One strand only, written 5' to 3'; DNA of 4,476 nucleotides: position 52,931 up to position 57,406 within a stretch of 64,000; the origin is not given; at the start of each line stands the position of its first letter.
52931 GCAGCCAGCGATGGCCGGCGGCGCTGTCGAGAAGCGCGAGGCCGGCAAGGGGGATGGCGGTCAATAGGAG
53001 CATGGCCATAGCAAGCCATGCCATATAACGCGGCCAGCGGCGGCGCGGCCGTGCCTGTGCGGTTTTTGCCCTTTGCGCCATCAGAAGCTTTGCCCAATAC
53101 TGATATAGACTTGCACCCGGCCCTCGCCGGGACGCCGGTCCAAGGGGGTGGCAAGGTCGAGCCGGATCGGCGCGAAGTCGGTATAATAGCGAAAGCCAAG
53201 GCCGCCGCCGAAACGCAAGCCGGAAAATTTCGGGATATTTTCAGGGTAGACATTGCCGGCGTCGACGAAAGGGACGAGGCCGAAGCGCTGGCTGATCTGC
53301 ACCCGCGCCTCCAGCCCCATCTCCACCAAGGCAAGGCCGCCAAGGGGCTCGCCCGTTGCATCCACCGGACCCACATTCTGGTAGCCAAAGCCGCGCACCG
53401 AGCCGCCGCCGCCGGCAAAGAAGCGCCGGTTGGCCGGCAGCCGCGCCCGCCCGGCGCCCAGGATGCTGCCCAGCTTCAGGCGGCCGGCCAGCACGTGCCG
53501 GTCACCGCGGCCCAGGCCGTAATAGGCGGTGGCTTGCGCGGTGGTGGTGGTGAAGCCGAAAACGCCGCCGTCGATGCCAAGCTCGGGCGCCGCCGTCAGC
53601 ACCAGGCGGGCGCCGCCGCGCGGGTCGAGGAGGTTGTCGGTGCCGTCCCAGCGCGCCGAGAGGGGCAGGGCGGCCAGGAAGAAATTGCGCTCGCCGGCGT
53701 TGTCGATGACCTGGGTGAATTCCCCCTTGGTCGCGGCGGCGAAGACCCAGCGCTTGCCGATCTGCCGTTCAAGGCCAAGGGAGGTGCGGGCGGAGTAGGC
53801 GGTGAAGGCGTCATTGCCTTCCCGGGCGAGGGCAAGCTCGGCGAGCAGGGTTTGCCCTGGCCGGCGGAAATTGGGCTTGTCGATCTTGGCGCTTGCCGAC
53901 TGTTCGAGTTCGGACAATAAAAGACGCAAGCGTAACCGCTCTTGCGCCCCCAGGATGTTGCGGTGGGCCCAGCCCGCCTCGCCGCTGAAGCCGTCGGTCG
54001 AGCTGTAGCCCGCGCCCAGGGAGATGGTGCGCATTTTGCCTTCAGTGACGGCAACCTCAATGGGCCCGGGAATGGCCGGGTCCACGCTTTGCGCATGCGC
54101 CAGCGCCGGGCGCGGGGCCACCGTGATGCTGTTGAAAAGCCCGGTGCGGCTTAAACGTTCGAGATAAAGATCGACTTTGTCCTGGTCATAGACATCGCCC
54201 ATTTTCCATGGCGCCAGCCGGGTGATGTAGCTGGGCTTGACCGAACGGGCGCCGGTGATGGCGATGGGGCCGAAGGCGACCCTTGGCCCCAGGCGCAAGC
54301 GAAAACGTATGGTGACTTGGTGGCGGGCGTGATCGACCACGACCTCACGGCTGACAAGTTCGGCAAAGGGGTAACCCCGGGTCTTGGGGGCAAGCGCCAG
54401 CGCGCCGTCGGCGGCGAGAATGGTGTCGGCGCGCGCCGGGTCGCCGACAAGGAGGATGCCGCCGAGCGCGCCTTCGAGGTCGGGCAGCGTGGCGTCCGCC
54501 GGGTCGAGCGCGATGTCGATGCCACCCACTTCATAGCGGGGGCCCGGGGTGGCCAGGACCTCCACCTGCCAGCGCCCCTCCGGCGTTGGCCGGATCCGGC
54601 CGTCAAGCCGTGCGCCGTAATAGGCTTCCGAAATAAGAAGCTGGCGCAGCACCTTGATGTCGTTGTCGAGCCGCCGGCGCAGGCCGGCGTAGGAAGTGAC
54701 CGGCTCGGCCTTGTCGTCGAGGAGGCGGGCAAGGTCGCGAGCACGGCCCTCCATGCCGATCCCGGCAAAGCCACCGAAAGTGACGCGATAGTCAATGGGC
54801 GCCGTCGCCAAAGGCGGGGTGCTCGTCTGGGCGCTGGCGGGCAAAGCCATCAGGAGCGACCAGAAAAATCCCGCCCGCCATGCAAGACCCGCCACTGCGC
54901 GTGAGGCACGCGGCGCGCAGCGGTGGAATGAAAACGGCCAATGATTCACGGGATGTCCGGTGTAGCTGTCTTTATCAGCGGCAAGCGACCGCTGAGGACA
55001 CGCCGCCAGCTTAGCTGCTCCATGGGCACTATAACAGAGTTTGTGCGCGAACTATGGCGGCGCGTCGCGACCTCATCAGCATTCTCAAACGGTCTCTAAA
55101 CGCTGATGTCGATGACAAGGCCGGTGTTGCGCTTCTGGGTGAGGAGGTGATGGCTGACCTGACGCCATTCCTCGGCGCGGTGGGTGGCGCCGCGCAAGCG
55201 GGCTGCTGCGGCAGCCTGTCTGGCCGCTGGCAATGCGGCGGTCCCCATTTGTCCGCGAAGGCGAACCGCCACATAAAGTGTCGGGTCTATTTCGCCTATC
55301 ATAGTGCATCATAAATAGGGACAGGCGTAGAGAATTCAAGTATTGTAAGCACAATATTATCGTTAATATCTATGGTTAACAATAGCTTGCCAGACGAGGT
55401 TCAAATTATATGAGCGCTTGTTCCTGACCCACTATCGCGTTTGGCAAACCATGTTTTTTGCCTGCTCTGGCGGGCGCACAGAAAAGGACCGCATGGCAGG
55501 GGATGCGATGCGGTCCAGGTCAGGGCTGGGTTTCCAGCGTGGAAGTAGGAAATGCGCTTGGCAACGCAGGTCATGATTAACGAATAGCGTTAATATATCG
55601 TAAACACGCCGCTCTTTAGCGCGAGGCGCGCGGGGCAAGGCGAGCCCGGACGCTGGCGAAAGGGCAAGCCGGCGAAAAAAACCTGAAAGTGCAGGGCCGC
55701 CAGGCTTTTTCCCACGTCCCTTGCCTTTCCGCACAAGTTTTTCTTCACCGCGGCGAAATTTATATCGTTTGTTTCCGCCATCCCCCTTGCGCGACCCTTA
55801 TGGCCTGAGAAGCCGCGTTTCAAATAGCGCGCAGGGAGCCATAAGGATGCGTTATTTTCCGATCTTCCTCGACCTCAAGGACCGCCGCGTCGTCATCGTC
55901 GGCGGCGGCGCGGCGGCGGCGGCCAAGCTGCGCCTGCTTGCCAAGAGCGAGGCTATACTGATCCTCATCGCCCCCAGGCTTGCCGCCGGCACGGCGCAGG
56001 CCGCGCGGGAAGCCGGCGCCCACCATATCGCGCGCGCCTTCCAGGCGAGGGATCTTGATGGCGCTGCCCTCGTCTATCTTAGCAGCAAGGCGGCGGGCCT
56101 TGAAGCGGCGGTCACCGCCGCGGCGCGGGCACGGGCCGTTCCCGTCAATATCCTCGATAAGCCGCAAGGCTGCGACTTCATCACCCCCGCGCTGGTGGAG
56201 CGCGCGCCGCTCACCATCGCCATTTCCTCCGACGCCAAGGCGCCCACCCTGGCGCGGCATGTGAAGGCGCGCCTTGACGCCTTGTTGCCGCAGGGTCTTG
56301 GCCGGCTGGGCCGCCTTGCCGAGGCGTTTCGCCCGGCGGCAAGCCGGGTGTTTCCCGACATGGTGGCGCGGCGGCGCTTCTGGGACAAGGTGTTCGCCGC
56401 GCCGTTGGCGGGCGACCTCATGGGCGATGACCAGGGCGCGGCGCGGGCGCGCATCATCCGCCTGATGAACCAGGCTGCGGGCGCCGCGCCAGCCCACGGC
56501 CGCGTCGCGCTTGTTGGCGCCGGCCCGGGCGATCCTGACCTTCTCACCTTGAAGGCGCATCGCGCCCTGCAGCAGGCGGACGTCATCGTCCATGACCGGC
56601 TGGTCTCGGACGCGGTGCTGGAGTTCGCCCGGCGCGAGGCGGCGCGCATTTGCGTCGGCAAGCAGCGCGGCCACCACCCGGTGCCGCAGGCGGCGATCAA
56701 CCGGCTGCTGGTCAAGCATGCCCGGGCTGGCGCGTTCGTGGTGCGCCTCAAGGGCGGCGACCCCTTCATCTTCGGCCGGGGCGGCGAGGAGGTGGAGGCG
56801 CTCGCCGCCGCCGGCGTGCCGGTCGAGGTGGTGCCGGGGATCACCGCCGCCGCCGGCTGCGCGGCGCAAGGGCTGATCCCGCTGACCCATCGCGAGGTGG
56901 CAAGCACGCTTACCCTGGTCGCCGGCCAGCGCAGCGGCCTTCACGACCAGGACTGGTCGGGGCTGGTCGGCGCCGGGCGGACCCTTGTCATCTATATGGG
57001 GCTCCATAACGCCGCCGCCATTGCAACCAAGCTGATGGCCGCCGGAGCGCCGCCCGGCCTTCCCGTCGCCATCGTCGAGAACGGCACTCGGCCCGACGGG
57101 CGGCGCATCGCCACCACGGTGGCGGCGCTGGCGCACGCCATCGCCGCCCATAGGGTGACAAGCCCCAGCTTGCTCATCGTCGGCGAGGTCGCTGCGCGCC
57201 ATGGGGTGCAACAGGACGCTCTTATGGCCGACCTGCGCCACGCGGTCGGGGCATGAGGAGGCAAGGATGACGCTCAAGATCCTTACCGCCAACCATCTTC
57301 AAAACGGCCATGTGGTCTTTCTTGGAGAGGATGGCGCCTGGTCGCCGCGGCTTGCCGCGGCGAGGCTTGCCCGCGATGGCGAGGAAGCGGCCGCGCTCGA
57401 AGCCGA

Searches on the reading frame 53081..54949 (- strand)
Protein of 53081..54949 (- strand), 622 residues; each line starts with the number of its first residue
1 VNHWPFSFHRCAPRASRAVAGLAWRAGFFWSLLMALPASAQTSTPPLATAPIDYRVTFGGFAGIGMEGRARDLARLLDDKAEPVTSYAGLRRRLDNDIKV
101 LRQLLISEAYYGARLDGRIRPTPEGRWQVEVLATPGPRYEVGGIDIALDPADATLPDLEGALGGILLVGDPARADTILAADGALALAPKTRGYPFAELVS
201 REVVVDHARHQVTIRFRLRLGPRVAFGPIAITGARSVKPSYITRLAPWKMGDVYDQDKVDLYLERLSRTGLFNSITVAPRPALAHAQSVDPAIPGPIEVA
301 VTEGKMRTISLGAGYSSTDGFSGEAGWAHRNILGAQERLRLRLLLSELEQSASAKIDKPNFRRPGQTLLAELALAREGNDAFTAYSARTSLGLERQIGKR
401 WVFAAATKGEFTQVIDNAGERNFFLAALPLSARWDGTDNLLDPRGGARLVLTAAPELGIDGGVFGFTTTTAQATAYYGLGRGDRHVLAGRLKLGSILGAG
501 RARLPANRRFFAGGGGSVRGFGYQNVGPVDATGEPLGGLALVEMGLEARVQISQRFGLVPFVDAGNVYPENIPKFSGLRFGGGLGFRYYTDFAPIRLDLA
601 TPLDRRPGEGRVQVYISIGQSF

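Call 95: search_protein_families(library=pfam, proteins=[window:53081-54949:-], max_evalue=0.001)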
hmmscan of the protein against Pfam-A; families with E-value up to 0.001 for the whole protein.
window:53081-54949:- (622 aa): 2 families
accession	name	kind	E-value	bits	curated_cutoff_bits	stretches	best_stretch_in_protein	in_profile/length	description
PF01103.29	Omp85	-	2.6e-49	168.9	24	1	331-622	1-325/325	Omp85 superfamily domain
PF07244.20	POTRA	-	1.4e-07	32.6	21.3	1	226-279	3-63/79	Surface antigen variable number repeat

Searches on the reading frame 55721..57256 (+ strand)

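Call 95: search_protein_families(library=pfam, proteins=[window:55721-57256:+], max_evalue=0.001)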
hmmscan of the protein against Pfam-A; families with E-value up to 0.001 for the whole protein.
window:55721-57256:+ (511 aa): 3 families
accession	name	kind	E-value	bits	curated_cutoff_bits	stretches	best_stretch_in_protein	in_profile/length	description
PF00590.25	TP_methylase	-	4.3e-53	180.8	27.8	1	262-470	2-211/212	Tetrapyrrole (Corrin/Porphyrin) Methylases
PF13241.12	NAD_binding_7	-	1.2e-22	80.9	22.1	1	48-157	1-104/104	Putative NAD(P)-binding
PF10414.14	CysG_dimeriser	-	3.3e-12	46.4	23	1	192-247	1-56/58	Sirohaem synthase dimerisation region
